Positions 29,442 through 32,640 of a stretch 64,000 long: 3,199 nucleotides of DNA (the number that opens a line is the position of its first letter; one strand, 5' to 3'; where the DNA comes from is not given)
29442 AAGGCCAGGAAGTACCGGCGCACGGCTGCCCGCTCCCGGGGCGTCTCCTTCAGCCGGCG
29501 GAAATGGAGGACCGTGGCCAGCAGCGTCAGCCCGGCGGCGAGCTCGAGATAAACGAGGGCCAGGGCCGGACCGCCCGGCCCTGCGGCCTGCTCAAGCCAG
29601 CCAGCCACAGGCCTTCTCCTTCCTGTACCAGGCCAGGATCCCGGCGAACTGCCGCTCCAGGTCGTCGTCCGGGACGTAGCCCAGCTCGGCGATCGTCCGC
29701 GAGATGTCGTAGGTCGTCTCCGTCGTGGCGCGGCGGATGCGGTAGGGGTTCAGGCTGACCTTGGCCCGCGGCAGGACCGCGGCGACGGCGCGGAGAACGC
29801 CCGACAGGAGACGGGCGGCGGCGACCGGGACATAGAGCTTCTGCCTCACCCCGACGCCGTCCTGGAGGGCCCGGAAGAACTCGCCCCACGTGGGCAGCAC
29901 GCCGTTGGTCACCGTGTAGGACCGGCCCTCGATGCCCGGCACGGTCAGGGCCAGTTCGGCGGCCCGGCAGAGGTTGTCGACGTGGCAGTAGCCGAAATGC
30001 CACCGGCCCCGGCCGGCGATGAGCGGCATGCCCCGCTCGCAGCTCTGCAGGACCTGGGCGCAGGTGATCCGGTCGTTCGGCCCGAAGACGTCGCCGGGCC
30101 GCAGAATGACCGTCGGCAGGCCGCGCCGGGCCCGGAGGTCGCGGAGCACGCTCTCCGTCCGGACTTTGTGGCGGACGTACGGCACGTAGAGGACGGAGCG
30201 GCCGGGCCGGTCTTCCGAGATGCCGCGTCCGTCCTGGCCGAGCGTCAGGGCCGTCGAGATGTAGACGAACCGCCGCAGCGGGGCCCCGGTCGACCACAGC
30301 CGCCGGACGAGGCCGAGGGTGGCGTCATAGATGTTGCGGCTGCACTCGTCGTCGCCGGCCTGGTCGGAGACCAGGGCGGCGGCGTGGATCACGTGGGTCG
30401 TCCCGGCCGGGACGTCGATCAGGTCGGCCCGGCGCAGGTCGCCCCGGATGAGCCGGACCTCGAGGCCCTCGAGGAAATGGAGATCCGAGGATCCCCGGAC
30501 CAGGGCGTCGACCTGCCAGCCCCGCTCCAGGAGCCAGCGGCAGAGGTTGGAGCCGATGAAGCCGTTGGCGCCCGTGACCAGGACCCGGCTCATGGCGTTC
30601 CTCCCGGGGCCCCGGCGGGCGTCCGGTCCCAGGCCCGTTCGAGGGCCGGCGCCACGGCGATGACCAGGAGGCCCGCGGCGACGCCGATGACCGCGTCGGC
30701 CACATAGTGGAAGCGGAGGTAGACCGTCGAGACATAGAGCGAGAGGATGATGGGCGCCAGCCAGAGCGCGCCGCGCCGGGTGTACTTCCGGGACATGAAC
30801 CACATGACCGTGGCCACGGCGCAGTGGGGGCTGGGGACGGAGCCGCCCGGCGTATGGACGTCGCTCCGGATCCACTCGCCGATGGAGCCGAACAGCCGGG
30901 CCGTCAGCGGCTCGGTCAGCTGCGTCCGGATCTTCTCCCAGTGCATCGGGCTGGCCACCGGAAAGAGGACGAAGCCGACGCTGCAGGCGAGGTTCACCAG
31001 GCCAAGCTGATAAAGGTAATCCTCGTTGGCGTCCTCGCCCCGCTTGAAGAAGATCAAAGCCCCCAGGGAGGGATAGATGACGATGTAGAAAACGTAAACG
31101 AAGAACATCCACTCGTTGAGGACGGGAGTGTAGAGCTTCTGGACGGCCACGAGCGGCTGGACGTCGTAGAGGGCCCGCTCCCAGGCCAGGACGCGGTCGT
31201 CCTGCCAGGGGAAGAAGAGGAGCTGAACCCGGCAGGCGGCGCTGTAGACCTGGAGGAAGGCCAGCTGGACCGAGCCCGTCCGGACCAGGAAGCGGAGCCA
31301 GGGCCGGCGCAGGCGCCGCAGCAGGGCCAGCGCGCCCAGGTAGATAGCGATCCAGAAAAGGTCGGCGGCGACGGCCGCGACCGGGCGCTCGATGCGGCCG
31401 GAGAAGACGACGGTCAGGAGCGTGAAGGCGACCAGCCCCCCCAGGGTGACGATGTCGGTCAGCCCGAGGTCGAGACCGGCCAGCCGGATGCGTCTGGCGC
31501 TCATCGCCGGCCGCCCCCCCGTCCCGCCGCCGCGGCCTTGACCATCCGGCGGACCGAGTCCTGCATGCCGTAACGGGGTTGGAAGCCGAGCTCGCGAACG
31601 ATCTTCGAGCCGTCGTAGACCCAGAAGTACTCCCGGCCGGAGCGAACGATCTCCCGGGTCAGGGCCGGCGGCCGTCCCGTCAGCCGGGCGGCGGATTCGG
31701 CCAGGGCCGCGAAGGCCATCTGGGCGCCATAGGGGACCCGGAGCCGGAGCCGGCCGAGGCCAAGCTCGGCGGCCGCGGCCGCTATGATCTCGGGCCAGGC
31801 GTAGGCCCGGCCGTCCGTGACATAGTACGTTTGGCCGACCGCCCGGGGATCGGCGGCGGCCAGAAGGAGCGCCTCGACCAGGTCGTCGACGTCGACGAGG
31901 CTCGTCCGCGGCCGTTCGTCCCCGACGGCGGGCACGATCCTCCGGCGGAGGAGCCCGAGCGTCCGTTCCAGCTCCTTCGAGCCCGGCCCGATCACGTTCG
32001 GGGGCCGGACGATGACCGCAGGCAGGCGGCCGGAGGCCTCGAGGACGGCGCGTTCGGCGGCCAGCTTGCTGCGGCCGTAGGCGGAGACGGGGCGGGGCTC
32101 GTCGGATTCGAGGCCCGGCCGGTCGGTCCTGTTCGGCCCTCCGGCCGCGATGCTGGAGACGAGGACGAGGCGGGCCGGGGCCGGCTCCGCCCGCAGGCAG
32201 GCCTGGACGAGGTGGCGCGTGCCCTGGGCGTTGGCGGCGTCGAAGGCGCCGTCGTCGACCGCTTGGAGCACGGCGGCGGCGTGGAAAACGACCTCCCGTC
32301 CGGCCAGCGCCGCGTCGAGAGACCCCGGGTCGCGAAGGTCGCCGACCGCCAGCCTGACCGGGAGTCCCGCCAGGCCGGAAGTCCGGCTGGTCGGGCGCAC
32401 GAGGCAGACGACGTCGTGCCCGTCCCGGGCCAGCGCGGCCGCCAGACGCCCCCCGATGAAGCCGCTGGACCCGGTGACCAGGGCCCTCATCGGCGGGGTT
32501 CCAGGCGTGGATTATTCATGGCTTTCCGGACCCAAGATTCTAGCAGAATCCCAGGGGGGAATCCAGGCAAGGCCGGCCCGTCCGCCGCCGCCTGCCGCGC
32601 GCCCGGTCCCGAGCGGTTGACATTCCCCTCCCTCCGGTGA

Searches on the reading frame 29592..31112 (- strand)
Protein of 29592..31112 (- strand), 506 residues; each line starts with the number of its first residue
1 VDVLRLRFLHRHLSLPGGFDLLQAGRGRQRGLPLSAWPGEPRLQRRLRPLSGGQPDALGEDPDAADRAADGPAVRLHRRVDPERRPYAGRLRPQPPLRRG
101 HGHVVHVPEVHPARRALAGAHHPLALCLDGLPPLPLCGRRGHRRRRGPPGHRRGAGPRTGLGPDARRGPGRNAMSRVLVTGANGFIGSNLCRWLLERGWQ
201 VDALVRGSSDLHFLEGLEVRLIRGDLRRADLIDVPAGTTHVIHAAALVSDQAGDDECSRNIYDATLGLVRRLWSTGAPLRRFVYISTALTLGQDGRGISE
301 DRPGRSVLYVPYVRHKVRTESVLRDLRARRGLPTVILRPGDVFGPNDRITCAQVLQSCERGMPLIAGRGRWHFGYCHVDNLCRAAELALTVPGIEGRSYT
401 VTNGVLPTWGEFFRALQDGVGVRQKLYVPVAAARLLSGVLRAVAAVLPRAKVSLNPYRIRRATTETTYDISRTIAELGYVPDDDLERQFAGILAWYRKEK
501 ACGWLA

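Call 72: search_protein_families(library=pfam, proteins=[window:29592-31112:-], max_evalue=0.00001)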
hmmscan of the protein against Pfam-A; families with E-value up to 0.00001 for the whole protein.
window:29592-31112:- (506 aa): 5 families
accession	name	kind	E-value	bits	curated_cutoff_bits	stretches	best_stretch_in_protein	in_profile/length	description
PF01370.27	Epimerase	-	1.9e-28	99.9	20.9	1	177-391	1-227/240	NAD dependent epimerase/dehydratase family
PF01073.25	3Beta_HSD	-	2.2e-12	47.1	22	1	178-423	1-271/280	3-beta hydroxysteroid dehydrogenase/isomerase family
PF07993.18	NAD_binding_4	-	2.7e-10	40.3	20.1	0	230-347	81-210/258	Male sterility protein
PF13460.12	NAD_binding_10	-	3.2e-10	40.6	27.2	1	181-341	1-145/184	NAD(P)H-binding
PF16363.11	GDP_Man_Dehyd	-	2e-09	37.8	27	1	178-423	1-269/332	GDP-mannose 4,6 dehydratase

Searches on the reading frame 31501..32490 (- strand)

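Call 72: search_protein_families(library=pfam, proteins=[window:31501-32490:-], max_evalue=0.00001)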
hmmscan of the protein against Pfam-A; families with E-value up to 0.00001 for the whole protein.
window:31501-32490:- (329 aa): 7 families
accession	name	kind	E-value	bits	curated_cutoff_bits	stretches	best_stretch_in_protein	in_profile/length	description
PF01370.27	Epimerase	-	5.9e-36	124.5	20.9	1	3-221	1-236/240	NAD dependent epimerase/dehydratase family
PF01073.25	3Beta_HSD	-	1.3e-23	83.8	22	1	4-228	1-252/280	3-beta hydroxysteroid dehydrogenase/isomerase family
PF16363.11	GDP_Man_Dehyd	-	7.2e-18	65.6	27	1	4-316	1-332/332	GDP-mannose 4,6 dehydratase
PF13460.12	NAD_binding_10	-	1.7e-17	64.3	27.2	1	7-167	1-147/184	NAD(P)H-binding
PF07993.18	NAD_binding_4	-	2.7e-16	59.9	20.1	1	66-171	90-210/258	Male sterility protein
PF04321.23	RmlD_sub_bind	-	6.2e-16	58.8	27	1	1-245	1-233/287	RmlD substrate binding domain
PF05368.20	NmrA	-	3.1e-10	40.6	27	1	4-95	6-103/298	NmrA-like family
